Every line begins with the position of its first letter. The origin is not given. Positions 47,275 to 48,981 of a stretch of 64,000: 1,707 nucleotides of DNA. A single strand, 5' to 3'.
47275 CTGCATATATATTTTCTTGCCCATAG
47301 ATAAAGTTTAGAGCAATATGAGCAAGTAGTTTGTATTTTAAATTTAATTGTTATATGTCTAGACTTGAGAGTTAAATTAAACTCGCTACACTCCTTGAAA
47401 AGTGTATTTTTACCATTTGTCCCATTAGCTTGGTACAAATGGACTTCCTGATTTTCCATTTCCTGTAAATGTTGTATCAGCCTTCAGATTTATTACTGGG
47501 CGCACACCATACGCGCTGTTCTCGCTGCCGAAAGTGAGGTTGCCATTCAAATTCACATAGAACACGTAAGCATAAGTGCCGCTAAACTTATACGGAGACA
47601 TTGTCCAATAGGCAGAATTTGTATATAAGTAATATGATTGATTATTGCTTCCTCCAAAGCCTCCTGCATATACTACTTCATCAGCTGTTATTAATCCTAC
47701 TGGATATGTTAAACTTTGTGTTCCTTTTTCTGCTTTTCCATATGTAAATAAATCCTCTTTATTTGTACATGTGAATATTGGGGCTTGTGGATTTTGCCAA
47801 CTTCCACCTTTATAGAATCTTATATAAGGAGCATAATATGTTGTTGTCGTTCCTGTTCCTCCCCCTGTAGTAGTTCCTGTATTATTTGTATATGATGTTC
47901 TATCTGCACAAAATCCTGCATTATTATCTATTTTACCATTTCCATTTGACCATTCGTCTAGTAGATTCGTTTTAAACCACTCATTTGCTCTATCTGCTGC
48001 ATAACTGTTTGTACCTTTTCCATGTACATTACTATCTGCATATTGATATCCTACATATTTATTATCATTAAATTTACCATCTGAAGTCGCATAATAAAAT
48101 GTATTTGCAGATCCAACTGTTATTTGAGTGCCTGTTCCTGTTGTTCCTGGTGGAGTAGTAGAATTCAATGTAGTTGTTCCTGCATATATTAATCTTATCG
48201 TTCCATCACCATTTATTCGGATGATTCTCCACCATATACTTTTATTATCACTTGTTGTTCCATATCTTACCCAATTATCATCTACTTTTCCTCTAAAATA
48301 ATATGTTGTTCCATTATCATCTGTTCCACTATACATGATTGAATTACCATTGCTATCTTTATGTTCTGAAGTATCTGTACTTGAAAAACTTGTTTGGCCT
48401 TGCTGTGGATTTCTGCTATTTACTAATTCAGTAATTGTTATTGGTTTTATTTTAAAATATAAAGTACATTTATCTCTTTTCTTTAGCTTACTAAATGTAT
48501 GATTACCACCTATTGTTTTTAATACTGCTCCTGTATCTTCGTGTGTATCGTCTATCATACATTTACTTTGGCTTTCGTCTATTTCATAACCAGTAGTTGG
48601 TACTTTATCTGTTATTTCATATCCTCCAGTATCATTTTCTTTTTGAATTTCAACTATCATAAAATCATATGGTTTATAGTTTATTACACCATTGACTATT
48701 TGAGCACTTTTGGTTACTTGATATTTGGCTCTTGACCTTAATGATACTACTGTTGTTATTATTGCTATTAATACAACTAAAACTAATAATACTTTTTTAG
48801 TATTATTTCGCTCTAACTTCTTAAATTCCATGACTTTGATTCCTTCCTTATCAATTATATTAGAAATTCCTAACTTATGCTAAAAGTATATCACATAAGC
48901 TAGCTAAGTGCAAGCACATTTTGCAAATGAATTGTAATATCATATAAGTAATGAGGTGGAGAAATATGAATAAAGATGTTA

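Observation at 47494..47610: Second VR-like block (paralog C), one codon shorter than block B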

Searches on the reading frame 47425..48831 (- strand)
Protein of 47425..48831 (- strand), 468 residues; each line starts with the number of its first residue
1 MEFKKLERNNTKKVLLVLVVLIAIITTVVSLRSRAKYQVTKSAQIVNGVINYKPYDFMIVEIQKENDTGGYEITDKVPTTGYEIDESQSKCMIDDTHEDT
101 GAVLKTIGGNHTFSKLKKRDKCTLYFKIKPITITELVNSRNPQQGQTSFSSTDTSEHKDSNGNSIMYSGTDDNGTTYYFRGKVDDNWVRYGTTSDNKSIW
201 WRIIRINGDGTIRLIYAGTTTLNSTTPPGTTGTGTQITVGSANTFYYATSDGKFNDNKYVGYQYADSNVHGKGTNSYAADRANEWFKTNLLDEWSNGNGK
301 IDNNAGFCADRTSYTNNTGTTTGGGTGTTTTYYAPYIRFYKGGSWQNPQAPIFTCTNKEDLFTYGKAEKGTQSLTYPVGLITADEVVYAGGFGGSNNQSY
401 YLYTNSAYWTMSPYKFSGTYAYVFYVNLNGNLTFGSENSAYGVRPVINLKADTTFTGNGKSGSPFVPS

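Call 10: search_protein_families(library=pfam, proteins=[window:47425-48831:-], max_evalue=0.01)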
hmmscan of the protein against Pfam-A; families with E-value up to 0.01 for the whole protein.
window:47425-48831:- (468 aa): 1 family
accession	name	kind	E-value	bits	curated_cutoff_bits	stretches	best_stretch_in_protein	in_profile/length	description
PF19789.6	DUF6273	-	0.00028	21.2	23.5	1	399-450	126-171/172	Domain of unknown function (DUF6273)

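Call 22: find_encoding_contigs(protein=window:47425-48831:-, flank=10000, max_places=10)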
Protein window:47425-48831:- (468 aa): no gene with exactly this product is on record in the collection.

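Call 49: find_homologous_proteins(query=window:47425-48831:-, max_evalue=1e-10)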
Query window:47425-48831:- (468 aa): 6112 proteins with E <= 1e-10 among 8000 candidates; the best 120 are listed.
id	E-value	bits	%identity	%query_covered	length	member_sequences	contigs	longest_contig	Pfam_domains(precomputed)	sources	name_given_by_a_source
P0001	1.9e-193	662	66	100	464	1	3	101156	PF19789.7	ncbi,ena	-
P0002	1.6e-185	636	64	100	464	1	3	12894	PF19789.7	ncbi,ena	-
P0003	1.1e-179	616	65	97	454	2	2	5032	-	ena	-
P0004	5.6e-150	518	58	100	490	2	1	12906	-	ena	-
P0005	2.0e-148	513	55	100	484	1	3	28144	-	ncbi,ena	-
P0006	5.7e-138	479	58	90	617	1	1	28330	-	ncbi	-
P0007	1.4e-137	478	54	100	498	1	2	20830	-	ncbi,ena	-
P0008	4.5e-130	453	40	85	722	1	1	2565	PF19789.7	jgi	-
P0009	4.8e-126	440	49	100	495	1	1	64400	PF19789.7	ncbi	-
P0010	1.9e-125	438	39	99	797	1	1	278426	PF19789.7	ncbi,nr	ncbi:MAG: hypothetical protein NC483_01395 [Ruminococcus sp.]|nr:hypothetical protein [Ruminococcus 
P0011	1.3e-118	415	47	97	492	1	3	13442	PF19789.7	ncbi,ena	-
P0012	3.0e-115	404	49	100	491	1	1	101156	-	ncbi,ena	-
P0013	5.3e-111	390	42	65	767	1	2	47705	-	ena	-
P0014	3.6e-110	387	42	63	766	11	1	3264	-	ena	-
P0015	7.6e-110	386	47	99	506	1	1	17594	PF19789.7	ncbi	-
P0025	7.8e-102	360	41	64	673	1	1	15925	PF19789.7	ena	-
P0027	8.9e-101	356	46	100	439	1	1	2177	PF19789.7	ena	-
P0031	1.5e-100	355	39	65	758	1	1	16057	PF19789.7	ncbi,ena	-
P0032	1.7e-100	355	35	96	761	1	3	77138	PF19789.7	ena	-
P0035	2.7e-100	355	35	96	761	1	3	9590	PF19789.7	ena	-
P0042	1.1e-99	353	35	96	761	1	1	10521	PF19789.7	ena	-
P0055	9.8e-99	350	41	99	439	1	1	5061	PF19789.7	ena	-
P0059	1.5e-98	349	44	63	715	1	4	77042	PF19789.7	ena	-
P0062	3.5e-98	348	35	96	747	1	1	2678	PF19789.7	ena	-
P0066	7.5e-98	347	42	71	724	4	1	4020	PF19789.7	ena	-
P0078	1.5e-95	339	44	100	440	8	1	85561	PF19789.7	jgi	-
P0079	7.1e-95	337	43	68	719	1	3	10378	PF19789.7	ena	-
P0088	6.3e-94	334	33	96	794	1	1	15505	PF19789.7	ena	-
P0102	2.0e-92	329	45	100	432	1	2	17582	PF19789.7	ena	-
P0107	5.2e-92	327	40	99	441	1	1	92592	PF19789.7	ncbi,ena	-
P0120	8.1e-91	323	40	100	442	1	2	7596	PF19789.7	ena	-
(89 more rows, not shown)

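Call 69: find_related_loci(query=window:47425-48831:-, collection=viral_contigs, flank=10000)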
Query window:47425-48831:- (468 aa) in viral_contigs; peptide patterns used: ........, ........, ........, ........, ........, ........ (x = any residue, [..] = any of these).
No stretch of DNA in the collection matches any of the patterns.

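Call 71: find_related_loci(query=A2, collection=metagenome_contigs, flank=10000)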
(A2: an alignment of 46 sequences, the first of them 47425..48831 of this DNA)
Query A2 (468 aa) in metagenome_contigs; peptide patterns used: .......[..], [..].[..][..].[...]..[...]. (x = any residue, [..] = any of these).
600 stretches matched a pattern (row limit reached: there are more); 535 encode a relative of the query (tblastn E <= 1e-3); the best 80 are kept; 78 distinct loci.
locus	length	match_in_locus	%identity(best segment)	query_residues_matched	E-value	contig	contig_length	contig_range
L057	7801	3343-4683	39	1-465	4e-95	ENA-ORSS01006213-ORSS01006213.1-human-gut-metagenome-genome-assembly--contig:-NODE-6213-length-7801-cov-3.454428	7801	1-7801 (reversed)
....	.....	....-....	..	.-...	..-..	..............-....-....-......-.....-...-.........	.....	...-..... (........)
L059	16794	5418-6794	39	1-461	9e-89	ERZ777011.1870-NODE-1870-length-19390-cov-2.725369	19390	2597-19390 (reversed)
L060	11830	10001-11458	36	1-465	4e-86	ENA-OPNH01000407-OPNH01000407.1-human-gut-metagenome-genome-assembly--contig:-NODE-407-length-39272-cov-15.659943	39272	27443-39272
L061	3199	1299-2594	38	1-466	7e-86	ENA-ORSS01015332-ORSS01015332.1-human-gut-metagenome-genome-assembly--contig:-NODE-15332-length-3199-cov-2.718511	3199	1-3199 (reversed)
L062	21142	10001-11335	38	1-466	2e-83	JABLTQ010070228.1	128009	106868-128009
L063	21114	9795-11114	41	1-465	2e-83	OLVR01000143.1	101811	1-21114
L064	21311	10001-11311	39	1-465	2e-83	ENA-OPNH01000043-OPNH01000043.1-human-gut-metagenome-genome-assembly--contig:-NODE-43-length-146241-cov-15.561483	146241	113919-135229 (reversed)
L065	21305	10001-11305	38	1-466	1e-82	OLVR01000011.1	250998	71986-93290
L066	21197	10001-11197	42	33-465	2e-81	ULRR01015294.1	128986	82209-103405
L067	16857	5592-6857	35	1-465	2e-79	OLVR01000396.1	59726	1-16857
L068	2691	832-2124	38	1-465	4e-81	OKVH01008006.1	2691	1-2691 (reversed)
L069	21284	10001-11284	36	1-465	1e-78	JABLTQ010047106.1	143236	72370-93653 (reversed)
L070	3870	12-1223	39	45-466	9e-79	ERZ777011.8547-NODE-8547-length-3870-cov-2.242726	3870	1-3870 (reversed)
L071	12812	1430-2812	38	1-468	2e-78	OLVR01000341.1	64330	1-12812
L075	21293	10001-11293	36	1-466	3e-74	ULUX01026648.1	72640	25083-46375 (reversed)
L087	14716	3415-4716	38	1-465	1e-68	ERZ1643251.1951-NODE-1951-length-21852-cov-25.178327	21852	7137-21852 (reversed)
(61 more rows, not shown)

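Call 74: search_protein_families(library=pfam, proteins=[L075:15849-16790:+, L075:16813-17913:+, L075:14059-15615:+, L075:17926-18921:+, L075:7877-8689:+, L075:6451-7320:+, L075:11415-12200:+, L075:12187-13080:+, L075:13064-13897:+, L075:9362-9826:-], max_evalue=0.001)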
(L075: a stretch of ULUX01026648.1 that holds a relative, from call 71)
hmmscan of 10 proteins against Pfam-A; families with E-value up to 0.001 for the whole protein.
L075:15849-16790:+ (313 aa): 1 family
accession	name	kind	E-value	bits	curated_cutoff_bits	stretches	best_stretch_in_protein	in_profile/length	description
PF00078.32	RVT_1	-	5.1e-24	85.6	29.6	1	52-235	1-197/205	Reverse transcriptase (RNA-dependent DNA polymerase)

L075:16813-17913:+ (366 aa): 3 families
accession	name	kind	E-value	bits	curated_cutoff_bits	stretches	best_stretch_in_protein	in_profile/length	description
PF06071.19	YchF-GTPase_C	-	1.3e-37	128.3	27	1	282-365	1-84/84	Protein of unknown function (DUF933)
PF01926.29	MMR_HSR1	-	2.1e-22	79.8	21.9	1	5-115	2-92/113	50S ribosome-binding GTPase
PF02421.24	FeoB_N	-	1.7e-08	34.5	27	1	6-52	4-50/156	Ferrous iron transport protein B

L075:14059-15615:+ (518 aa): 1 family
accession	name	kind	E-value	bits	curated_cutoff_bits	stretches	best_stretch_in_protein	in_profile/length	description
PF03806.19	ABG_transport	-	1.1e-96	324.5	27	1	16-516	15-500/502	AbgT putative transporter family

L075:17926-18921:+ (331 aa): 0 families

L075:7877-8689:+ (270 aa): 2 families
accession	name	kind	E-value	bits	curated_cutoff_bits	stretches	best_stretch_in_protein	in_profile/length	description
PF06250.17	YhcG_C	-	3.6e-30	105.3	32.5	1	142-249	19-126/157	YhcG PDDEXK nuclease domain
PF17761.7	DUF1016_N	-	5.7e-29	101.4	32.8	1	2-107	29-137/137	DUF1016 N-terminal domain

L075:6451-7320:+ (289 aa): 2 families
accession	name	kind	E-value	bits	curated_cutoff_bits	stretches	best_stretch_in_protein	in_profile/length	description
PF01545.26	Cation_efflux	-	2.1e-38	132.6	26.6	1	12-204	2-198/198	Cation efflux family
PF16916.11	ZT_dimer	-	6.2e-12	45.8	26.7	1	210-285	3-77/78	Dimerisation domain of Zinc Transporter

L075:11415-12200:+ (261 aa): 8 families
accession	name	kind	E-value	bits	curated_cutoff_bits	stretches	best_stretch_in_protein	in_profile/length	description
PF13614.12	AAA_31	-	1.2e-65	221.2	27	1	3-184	2-177/177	AAA domain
PF01656.29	CbiA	-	4.8e-27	94.8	25.4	1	5-235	1-125/125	CobQ/CobB/MinD/ParA nucleotide binding domain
PF09140.17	MipZ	-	9.7e-12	45.2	20.7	1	4-167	2-142/262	ATPase MipZ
PF00142.24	Fer4_NifH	-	4.3e-11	43.2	25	1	10-47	7-44/271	4Fe-4S iron sulfur cluster binding proteins, NifH/frxC family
PF06564.18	CBP_BcsQ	-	2.1e-08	34.4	21.3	1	4-253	3-231/234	Cellulose biosynthesis protein BcsQ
PF02374.21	ArsA_ATPase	-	3.8e-08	33.3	24.3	1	7-135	5-135/305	Anion-transporting ATPase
PF10609.15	ParA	-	9.7e-08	32.2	27.1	1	3-72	4-56/246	NUBPL iron-transfer P-loop NTPase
PF00448.28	SRP54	-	2.7e-06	27.6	22.7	0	12-47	10-45/196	SRP54-type protein, GTPase domain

L075:12187-13080:+ (297 aa): 2 families
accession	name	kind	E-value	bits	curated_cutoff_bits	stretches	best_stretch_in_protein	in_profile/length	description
PF02195.25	ParB_N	-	8e-36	122.4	26.3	1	42-131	4-94/95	ParB N-terminal domain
PF17762.8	HTH_ParB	-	2.8e-34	117.8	22.6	1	134-233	1-100/102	ParB HTH domain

L075:13064-13897:+ (277 aa): 3 families
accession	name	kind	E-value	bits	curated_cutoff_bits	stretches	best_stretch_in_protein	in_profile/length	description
PF00924.24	MS_channel_2nd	-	9.7e-17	61.3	20.2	1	110-174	1-67/68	Mechanosensitive ion channel, beta-domain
PF21088.3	MS_channel_1st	-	4.6e-11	42.9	23.1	1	69-109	2-42/42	Mechanosensitive ion channel, transmembrane helices 2/3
PF21082.3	MS_channel_3rd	-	8.1e-09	36.2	21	1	182-264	3-88/88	Mechanosensitive ion channel MscS, C-terminal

L075:9362-9826:- (154 aa): 5 families
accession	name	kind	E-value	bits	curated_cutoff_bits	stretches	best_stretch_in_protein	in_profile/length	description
PF01381.28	HTH_3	-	1.5e-24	86.2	23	2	9-63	1-55/55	Helix-turn-helix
PF12844.13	HTH_19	-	3.2e-21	75.4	30.2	2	7-67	2-62/64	Helix-turn-helix domain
PF13443.12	HTH_26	-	1.8e-14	54.2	22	2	8-67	1-61/63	Cro/C1-type HTH DNA-binding domain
PF13560.12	HTH_31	-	1.1e-10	42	27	1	9-59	6-57/64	Helix-turn-helix domain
PF13744.12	HTH_37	-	1.9e-06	28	27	0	66-128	2-64/80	Helix-turn-helix domain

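Call 76: search_protein_families(library=ncbifam, proteins=[L075:15849-16790:+], max_evalue=0.01)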
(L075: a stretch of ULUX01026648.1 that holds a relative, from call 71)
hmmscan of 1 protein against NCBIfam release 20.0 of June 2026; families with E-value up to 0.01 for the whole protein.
L075:15849-16790:+ (313 aa): 6 families
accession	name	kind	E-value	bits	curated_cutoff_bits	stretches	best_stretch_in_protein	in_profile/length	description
NF038233.2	retron_St85_RT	exception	6.1e-65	219.4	235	1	35-274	13-263/289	retron St85 family RNA-directed DNA polymerase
NF042941.1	Retron_TIR_antiphage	equivalog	1.5e-54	185.5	600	1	32-273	13-274/464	TIR domain-containing anti-phage reverse transcriptase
NF038237.1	retron_Ec67_fus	exception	6.6e-51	173.4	450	1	28-304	20-323/572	retron Ec67 family RNA-directed DNA polymerase/endonuclease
TIGR04416.1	group_II_RT_mat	equivalog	2.8e-19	69.5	300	1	45-254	51-278/353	group II intron reverse transcriptase/maturase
NF041747.1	Drt3a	equivalog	8.8e-15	54.9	200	1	31-246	32-244/412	antiviral reverse transcriptase Drt3a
NF041746.1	Drt2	equivalog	2.1e-14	53.5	390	1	154-233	222-302/416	antiviral reverse transcriptase Drt2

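Call 77: search_protein_families(library=padloc, proteins=[L075:15849-16790:+], max_evalue=0.01)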
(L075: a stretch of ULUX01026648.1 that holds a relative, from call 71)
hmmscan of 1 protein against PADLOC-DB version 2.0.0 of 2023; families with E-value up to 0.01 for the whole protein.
L075:15849-16790:+ (313 aa): 63 families (the best 25 are shown)
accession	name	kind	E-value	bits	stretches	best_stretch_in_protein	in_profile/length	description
PDLC03739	RT_Ec107-like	-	5.7e-118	391.7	1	12-312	2-307/307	retron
PDLC02942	RT_III-A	-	3.6e-99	330.1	1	33-312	56-337/341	-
PDLC02943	RT_III-A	-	4.8e-81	270.2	1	32-312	35-318/322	-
PDLC02946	RT_III-A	-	8.5e-81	269.6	1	36-299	51-316/330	-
PDLC02941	RT_II-A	-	1.7e-70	235.6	1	34-309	28-296/309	-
PDLC02940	RT_II-A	-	5e-69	231.2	1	34-266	199-433/477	-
PDLC02944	RT_III-A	-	2.8e-65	219.6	2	155-296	204-354/597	-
PDLC02961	RT-TIR_XII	-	8.7e-65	217.4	1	33-273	29-282/475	single gene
PDLC02962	RT-TIR_XII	-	1.1e-64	217.1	1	32-275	28-282/478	single gene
PDLC02945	RT_III-A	-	1.3e-64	216.5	2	153-298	199-346/362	-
PDLC02956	RT_XIII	-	7.5e-64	214.4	2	153-298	269-411/469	-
PDLC02960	RT-Protease_XI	-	2.1e-62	209.7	1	36-295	24-300/506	single gene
PDLC02959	RT-Protease_XI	-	3.3e-62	209.1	1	36-292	26-300/510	single gene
PDLC02955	RT_X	-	5.8e-60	201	1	34-272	12-250/272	-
PDLC02968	RT-Toprim_I-C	-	8e-60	201.2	1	29-270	9-255/529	single gene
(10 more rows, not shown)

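Call 78: search_solved_structures(query=L075:15849-16790:+, max_evalue=0.01)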
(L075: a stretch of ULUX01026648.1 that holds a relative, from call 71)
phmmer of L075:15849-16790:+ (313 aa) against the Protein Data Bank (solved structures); distinct sequences matched with E-value up to 0.01: 24.
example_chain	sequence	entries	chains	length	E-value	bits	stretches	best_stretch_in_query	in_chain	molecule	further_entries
7v9u_A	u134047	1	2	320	5.5e-33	117.6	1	50-264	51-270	RNA-directed DNA polymerase from retron EC86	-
7v9x_A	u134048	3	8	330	6.2e-33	117.5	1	50-264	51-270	RNA-directed DNA polymerase from retron EC86 | Retron Ec86 reverse transcriptase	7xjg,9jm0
8qbk_A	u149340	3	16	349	7.6e-33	117.2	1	50-264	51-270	Retron Ec86 reverse transcriptase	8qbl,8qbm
36ht_A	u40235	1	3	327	1.4e-30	109.7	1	36-264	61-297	Retron-Kva2 Reverse Transcriptase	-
9e8z_H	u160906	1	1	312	1.5e-28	103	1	46-256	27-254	Retron Ec83 reverse transcriptase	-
9l7p_E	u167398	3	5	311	3.9e-28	101.7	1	47-270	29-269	Retron St85 family RNA-directed DNA polymerase | Retron I-A Ec78 reverse transcriptase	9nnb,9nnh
9kjx_A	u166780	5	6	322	4.4e-28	101.6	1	47-270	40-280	RNA-directed DNA polymerase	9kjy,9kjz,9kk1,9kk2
9lm3_A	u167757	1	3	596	4.8e-28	101.4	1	34-309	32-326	Retron Ec67 protein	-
9i2f_C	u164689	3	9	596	4.8e-28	101.4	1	34-309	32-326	Retron Ec67 protein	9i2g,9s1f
9vhe_A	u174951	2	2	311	2e-27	99.4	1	47-270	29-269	Retron Ec78 reverse transcriptase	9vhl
9n69_E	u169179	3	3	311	2.1e-26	96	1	39-269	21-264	RNA-directed DNA polymerase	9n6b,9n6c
22et_A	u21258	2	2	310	7.6e-24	87.6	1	33-269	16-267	Retron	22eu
23or_A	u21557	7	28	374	1.1e-16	64.1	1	44-247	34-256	Retron Eco8 reverse transcriptase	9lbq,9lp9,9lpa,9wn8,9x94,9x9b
9p4j_E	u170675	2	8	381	1.8e-16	63.4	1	45-247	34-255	Retron Eco8 reverse transcriptase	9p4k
8bgj_A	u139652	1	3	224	6.4e-13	51.8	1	56-246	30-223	RNA-directed DNA polymerase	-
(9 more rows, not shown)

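Call 92: find_homologous_proteins(query=L075:15849-16790:+, max_evalue=1e-20)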
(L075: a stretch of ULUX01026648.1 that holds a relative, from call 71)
Query L075:15849-16790:+ (313 aa): 4586 proteins with E <= 1e-20 among 5761 candidates; the best 120 are listed.
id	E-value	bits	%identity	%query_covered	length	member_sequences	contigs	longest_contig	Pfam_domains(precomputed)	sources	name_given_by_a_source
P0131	4.1e-198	674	99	99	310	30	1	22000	PF00078.33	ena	-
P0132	2.6e-169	580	85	99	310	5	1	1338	PF00078.33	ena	-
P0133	9.0e-143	493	72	98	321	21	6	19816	PF00078.33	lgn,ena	-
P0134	6.9e-140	483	70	99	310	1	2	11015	PF00078.33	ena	-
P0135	1.8e-136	472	70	99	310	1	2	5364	PF00078.33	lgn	-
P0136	9.5e-136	470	69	98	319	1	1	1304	PF00078.33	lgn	-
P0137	5.3e-135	467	67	98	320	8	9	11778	PF00078.33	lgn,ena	-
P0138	8.9e-135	467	69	98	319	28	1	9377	PF00078.33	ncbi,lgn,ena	-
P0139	2.0e-133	462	68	99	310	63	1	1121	PF00078.33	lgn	-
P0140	3.0e-132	458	67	98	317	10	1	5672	PF00078.33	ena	-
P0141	6.2e-132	457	66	98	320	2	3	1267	PF00078.33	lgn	-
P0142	4.3e-131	455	68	98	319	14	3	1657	PF00078.33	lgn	-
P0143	9.0e-123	427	63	99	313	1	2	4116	PF00078.33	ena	-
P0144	2.6e-122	426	62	99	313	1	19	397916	PF00078.33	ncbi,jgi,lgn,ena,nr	ncbi:MAG: RNA-directed DNA polymerase [Firmicutes bacterium]|nr:RNA-directed DNA polymerase [Bacillo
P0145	1.4e-121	423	61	99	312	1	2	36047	PF00078.33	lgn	-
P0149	7.9e-117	408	61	99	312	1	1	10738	PF00078.33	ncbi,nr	ncbi:MAG: reverse transcriptase family protein [Ruminococcus sp.]|nr:reverse transcriptase family pr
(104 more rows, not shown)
